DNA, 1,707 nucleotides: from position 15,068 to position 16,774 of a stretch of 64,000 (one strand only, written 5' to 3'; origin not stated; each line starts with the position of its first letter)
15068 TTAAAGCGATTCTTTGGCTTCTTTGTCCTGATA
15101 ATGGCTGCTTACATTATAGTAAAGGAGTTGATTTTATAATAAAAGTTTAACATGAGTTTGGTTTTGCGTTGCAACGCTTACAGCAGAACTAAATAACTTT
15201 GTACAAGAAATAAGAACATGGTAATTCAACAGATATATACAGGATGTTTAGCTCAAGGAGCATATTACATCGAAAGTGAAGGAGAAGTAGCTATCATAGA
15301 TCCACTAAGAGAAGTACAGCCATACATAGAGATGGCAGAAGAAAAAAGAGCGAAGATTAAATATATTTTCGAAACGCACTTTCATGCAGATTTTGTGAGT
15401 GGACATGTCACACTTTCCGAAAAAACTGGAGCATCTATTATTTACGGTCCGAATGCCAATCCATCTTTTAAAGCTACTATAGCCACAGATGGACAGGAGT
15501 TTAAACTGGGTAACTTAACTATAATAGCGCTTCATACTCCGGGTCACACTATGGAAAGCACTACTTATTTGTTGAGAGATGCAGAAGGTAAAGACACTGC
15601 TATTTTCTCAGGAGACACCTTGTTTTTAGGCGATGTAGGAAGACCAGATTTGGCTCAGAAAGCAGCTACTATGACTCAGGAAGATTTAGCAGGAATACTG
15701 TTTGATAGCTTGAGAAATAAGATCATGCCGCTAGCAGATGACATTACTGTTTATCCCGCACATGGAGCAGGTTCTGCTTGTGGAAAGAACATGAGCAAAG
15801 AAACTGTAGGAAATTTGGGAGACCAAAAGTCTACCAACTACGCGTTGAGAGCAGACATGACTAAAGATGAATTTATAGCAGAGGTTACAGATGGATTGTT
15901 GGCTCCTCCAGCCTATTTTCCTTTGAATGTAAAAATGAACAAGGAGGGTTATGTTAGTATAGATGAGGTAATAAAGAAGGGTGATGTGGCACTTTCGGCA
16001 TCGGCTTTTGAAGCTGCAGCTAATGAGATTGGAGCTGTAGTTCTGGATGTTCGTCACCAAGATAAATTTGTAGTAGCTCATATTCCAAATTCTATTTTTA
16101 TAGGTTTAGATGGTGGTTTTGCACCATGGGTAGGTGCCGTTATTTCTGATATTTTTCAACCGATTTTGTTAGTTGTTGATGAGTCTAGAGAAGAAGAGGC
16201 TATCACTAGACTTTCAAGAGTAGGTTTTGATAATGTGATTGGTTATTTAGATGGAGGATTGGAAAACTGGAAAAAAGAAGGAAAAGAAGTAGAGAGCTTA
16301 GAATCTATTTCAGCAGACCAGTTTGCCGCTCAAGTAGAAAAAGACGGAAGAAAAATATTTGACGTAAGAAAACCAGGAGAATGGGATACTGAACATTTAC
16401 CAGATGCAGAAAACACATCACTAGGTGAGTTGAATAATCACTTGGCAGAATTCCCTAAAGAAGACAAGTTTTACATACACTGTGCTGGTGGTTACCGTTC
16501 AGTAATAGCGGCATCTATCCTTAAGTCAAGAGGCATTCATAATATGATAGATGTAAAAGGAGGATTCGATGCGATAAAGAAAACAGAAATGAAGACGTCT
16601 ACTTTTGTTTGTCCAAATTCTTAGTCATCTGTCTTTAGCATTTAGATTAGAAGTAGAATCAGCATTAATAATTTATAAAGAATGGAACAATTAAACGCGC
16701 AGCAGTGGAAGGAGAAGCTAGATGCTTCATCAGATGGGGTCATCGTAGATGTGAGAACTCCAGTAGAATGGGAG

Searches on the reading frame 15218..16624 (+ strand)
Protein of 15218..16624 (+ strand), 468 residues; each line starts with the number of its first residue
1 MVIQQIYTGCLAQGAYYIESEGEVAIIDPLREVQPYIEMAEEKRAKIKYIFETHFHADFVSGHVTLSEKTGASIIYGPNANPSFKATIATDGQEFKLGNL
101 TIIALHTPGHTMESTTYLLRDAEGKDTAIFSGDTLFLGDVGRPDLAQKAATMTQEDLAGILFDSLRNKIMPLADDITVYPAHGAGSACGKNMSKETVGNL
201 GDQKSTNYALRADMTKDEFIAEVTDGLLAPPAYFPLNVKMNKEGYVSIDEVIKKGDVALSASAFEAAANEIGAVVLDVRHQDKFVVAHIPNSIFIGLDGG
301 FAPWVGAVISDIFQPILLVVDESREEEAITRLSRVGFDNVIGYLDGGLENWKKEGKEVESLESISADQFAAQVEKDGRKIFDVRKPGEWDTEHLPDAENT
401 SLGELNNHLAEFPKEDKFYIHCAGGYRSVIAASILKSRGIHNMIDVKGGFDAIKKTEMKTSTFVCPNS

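Call 41: search_protein_families(library=pfam, proteins=[window:15218-16624:+], max_evalue=0.00001)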
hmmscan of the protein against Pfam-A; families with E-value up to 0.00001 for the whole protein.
window:15218-16624:+ (468 aa): 2 families
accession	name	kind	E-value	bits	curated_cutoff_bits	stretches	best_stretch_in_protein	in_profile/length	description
PF00581.25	Rhodanese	-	1.5e-27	96.5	22.2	2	365-455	1-101/102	Rhodanese-like domain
PF00753.33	Lactamase_B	-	4.3e-14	53.3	22.7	1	14-155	7-171/196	Metallo-beta-lactamase superfamily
